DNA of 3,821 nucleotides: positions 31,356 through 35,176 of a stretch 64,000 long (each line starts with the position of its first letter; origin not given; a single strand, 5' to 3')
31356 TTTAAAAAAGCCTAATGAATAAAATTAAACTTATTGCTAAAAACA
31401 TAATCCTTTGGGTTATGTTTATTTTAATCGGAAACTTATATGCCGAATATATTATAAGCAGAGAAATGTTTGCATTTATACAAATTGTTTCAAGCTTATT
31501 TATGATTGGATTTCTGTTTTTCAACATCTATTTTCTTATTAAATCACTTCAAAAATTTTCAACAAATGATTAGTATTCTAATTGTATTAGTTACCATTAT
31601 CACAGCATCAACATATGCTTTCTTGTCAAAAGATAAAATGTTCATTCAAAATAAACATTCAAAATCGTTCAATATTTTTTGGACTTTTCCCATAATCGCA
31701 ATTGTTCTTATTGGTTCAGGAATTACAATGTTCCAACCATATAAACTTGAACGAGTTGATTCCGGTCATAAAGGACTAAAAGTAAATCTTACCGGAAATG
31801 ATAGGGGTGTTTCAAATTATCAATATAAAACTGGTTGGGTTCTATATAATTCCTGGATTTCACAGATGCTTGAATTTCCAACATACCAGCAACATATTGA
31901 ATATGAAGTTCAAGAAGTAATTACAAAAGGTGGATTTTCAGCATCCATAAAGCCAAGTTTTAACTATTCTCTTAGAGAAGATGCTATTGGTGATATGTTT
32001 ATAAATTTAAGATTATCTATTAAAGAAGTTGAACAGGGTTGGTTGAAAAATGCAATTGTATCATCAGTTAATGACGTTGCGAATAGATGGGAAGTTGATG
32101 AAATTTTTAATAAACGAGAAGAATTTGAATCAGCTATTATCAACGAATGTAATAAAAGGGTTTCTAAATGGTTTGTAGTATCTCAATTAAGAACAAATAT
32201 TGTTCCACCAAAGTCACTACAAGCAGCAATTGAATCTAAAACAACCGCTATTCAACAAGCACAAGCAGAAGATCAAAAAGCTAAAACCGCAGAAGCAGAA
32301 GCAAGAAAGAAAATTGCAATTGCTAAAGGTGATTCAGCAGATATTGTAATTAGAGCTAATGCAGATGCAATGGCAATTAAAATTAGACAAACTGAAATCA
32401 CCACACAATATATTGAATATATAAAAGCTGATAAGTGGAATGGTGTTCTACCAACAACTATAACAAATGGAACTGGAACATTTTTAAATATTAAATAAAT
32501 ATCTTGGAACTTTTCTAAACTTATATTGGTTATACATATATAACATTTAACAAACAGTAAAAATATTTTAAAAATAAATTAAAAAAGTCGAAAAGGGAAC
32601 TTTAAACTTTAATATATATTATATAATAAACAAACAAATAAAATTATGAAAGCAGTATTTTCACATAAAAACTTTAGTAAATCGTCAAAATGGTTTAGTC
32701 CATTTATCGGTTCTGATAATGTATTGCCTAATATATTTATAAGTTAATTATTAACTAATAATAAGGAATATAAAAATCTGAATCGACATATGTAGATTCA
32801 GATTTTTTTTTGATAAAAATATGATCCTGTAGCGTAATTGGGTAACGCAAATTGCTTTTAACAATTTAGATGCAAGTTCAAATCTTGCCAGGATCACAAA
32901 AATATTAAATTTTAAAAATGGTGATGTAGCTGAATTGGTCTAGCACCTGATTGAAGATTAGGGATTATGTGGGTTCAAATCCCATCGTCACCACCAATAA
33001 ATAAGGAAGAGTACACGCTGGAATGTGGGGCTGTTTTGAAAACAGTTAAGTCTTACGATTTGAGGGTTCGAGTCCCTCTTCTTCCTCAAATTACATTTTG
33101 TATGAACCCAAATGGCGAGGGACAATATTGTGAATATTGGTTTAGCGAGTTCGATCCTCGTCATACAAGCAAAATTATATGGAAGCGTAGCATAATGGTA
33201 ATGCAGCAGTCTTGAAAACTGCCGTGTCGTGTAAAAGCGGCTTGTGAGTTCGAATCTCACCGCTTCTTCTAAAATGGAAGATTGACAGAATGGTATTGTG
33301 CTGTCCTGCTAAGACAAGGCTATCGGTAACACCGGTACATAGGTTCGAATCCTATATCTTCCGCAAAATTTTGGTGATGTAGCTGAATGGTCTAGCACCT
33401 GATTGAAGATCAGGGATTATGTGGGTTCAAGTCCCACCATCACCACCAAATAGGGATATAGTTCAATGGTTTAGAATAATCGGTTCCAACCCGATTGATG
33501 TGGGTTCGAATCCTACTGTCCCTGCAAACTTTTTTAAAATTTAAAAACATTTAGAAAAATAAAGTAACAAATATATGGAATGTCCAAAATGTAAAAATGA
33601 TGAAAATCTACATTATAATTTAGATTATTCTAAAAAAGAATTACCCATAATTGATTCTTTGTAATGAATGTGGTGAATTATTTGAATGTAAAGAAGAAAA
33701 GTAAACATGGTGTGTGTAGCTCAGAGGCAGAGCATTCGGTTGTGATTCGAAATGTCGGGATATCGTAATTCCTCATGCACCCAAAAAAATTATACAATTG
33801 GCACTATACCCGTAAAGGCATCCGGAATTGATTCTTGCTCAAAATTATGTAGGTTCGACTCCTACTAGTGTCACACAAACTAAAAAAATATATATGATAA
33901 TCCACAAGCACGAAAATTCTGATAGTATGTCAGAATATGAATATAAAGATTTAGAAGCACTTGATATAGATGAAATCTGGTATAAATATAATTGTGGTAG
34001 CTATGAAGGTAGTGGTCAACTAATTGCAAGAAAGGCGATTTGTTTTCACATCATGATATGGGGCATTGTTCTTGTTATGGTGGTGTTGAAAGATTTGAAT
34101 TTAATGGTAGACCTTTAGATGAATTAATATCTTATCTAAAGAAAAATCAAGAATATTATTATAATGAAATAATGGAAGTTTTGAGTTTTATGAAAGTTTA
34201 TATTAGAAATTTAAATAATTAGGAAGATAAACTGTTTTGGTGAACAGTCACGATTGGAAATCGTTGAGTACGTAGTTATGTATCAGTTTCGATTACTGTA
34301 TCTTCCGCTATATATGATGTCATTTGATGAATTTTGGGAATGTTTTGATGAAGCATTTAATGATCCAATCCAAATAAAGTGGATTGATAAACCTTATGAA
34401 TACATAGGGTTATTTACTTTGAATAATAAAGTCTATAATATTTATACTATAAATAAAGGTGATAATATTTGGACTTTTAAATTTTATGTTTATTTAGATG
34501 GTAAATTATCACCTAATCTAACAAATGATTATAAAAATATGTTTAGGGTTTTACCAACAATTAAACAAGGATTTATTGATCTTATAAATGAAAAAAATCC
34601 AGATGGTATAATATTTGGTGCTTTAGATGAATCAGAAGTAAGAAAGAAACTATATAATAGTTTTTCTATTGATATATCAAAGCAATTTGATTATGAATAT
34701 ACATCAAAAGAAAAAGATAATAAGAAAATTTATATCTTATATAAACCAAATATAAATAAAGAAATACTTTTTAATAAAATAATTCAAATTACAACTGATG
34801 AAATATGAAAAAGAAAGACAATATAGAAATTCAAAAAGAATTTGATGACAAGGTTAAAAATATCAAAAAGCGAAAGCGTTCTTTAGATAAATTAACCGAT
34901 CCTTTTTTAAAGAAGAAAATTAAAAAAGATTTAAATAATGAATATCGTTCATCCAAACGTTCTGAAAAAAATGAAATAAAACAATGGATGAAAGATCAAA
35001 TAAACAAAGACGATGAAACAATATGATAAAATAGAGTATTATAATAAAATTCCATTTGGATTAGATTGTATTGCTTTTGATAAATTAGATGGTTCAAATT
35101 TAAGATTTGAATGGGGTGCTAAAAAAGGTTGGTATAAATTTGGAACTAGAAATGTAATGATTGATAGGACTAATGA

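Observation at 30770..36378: Virus-encoded translation-rescue and tRNA-repair toolkit: SmpB, about ten tRNAs, and two tandem Rnl2-type RNA ligases in one 5.6-kb stretch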

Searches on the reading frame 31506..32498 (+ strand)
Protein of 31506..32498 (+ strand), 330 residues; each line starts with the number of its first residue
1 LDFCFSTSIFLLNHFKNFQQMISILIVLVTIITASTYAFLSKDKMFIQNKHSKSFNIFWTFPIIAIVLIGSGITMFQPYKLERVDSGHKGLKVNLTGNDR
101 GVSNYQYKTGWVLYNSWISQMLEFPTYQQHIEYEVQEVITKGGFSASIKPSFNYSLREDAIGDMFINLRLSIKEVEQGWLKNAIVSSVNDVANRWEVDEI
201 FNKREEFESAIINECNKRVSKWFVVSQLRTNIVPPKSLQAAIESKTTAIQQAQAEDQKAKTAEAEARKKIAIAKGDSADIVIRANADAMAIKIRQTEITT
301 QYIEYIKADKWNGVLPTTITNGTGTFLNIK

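Call 5: search_protein_families(library=pfam, proteins=[window:31506-32498:+], max_evalue=0.01)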
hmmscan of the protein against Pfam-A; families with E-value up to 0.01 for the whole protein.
window:31506-32498:+ (330 aa): 1 family
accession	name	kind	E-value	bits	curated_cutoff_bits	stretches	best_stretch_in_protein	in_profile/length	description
PF01145.31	Band_7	-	6.7e-22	78.8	23.6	1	83-265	2-175/176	SPFH domain / Band 7 family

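Call 16: search_protein_families(library=ncbifam, proteins=[window:31506-32498:+], max_evalue=0.01)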
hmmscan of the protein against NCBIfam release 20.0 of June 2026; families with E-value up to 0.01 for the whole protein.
window:31506-32498:+ (330 aa): 2 families
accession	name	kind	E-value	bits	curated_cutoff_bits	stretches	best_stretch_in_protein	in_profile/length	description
TIGR01933.1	hflK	equivalog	0.00084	18.8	159.4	1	179-287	87-197/261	FtsH protease activity modulator HflK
NF045546.1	GCDPHdlase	equivalog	0.0069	16.5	250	0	171-273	47-145/198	gamma-glutamyl-CDP-amidate hydrolase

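Call 17: search_protein_families(library=phrogs, proteins=[window:31506-32498:+], max_evalue=0.01)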
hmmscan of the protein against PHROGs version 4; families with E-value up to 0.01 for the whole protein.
window:31506-32498:+ (330 aa): 2 families
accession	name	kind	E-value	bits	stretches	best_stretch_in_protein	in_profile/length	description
phrog_200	-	other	1.7e-51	176.5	1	20-328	45-358/379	lipoprotein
phrog_38808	-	unknown function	0.0013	20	1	272-326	7-64/68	-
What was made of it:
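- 31506..32498 (+): SPFH/Band-7 membrane protein lying between SmpB and the tRNAs. It is not part of the toolkit and has no counterpart at this position in the relatives. PF01145 78.8 bits and phrog_200 (calls 5, 17).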

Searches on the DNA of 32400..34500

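Call 10: search_rna_families(source=window, start=32400, end=34500, threshold=evalue, max_evalue=10, show_alignments=10)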
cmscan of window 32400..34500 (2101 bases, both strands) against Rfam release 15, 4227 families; matches with E-value up to 10: 21.
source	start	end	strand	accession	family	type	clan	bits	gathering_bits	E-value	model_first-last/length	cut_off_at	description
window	32823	32896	+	RF00005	tRNA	Gene; tRNA;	CL00001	69.7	29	1.3e-14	1-71/71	no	tRNA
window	33373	33445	+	RF00005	tRNA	Gene; tRNA;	CL00001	65.4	29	2e-13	1-71/71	no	tRNA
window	33452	33524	+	RF00005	tRNA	Gene; tRNA;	CL00001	64.6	29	3.1e-13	1-71/71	no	tRNA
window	33181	33268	+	RF00005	tRNA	Gene; tRNA;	CL00001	60.6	29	4.1e-12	1-71/71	no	tRNA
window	32920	32993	+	RF00005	tRNA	Gene; tRNA;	CL00001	58.5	29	1.5e-11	1-71/71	no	tRNA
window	33276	33363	+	RF00005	tRNA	Gene; tRNA;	CL00001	51.1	29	1.6e-09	1-71/71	no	tRNA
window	33800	33873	+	RF00005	tRNA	Gene; tRNA;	CL00001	41.3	29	8.3e-07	1-71/71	no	tRNA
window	33710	33781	+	RF00005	tRNA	Gene; tRNA;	CL00001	39.3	29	3e-06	1-71/71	no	tRNA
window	33005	33085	+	RF01852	tRNA-Sec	Gene; tRNA;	CL00001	35.8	47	7.1e-05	1-91/91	no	Selenocysteine transfer RNA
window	32768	32822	+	RF02433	SpF36_sRNA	Gene; sRNA;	-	31.9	48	0.03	1-51/51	no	Streptococcus sRNA SpF36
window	33373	33446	-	RF04354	Plastid-ycf2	Cis-reg;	-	29.6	65.7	0.0015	1-75/75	no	Plastid-ycf2 5UTR RNA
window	32765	32839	-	RF02064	STnc370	Gene; sRNA;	-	25.6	54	1.5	1-71/71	no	Enterobacterial sRNA STnc370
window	32746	32814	+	RF02064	STnc370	Gene; sRNA;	-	22.7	54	6.3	1-71/71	no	Enterobacterial sRNA STnc370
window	33164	33334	+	RF02223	sX4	Gene; sRNA;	-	22.6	70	0.045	1-167/167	no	Proteobacterial sRNA sX4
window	33373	33444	+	RF01684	mascRNA-menRNA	Gene;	-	20.9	42.5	0.41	1-56/56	no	MALAT1-associated small cytoplasmic RNA/MEN beta RNA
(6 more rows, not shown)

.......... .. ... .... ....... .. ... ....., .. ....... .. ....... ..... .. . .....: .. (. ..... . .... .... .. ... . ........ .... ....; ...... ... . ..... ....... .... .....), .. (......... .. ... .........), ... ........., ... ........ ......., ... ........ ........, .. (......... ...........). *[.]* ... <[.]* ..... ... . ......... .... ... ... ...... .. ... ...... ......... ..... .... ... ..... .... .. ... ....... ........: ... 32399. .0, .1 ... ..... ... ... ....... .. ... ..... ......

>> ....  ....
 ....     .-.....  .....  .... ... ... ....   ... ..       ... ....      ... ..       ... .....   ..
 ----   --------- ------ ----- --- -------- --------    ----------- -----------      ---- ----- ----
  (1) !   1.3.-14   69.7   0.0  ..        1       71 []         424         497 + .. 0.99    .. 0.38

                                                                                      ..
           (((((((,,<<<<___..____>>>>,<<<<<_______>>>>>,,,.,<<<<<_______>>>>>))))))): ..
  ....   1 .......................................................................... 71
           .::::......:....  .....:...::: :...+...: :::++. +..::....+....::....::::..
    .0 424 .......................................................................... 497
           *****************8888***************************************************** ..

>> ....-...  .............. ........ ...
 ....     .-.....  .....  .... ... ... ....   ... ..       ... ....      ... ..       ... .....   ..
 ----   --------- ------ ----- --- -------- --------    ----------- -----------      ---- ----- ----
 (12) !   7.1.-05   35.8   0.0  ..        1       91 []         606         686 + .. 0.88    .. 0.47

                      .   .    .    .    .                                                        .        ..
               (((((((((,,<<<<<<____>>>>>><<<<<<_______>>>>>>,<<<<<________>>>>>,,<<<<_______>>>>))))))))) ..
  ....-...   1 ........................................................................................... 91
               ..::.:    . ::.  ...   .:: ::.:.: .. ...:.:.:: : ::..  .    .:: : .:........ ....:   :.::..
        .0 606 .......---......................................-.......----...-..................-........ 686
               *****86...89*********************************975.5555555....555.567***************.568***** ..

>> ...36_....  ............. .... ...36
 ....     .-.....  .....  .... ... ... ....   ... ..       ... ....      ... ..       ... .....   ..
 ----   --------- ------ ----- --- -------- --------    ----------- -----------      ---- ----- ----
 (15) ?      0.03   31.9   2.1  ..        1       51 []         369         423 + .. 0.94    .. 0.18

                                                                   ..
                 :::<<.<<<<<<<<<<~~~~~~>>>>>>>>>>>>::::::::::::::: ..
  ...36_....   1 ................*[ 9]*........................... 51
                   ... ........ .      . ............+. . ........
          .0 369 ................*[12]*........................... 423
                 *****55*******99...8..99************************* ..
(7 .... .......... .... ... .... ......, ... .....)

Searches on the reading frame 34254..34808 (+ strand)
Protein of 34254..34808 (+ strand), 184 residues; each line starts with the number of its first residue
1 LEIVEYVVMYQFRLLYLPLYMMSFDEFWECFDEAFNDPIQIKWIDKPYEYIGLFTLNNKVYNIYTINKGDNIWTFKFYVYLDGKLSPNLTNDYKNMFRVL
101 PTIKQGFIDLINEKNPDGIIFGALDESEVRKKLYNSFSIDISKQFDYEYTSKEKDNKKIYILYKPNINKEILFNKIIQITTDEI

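Call 5: search_protein_families(library=pfam, proteins=[window:34254-34808:+], max_evalue=0.01)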
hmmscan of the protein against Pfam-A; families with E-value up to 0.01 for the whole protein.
window:34254-34808:+ (184 aa): 0 families

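Call 16: search_protein_families(library=ncbifam, proteins=[window:34305-34808:+], max_evalue=0.01)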
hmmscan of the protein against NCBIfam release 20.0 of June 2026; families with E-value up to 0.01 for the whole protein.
window:34305-34808:+ (167 aa): 0 families
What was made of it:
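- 34314..34808 (+): ORF of 164 aa, function unknown, first gene of the ligase operon. No Pfam or NCBIfam hit (calls 5, 16).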

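Call 17: search_protein_families(library=phrogs, proteins=[window:34305-34808:+], max_evalue=0.01)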
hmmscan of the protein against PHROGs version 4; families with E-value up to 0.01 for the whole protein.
window:34305-34808:+ (167 aa): 3 families
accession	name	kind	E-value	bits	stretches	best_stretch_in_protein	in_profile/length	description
phrog_16075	-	unknown function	9.7e-10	39.2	1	15-143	166-303/306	-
phrog_6387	-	unknown function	1.4e-05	25.7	1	5-154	2-156/301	-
phrog_1099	-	unknown function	0.0054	17.9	0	102-146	16-61/80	-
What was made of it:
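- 34314..34808 (+): Matches only PHROGs of unknown function (call 17).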

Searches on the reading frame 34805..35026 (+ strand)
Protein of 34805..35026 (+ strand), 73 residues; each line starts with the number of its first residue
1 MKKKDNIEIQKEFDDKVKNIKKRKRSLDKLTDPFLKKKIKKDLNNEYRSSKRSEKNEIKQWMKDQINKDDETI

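Call 5: search_protein_families(library=pfam, proteins=[window:34805-35026:+], max_evalue=0.01)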
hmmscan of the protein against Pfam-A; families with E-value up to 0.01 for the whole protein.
window:34805-35026:+ (73 aa): 0 families

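Call 16: search_protein_families(library=ncbifam, proteins=[window:34805-35026:+], max_evalue=0.01)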
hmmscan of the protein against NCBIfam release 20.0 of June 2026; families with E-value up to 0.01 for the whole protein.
window:34805-35026:+ (73 aa): 0 families

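Call 17: search_protein_families(library=phrogs, proteins=[window:34805-35026:+], max_evalue=0.01)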
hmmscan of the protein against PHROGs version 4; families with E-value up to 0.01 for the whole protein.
window:34805-35026:+ (73 aa): 0 families
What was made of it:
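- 34805..35026 (+): orf73: a small lysine-rich protein always found with the two ligases. It overlaps its neighbours by 4 and 14 nt. No family hit (calls 5, 16, 17).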
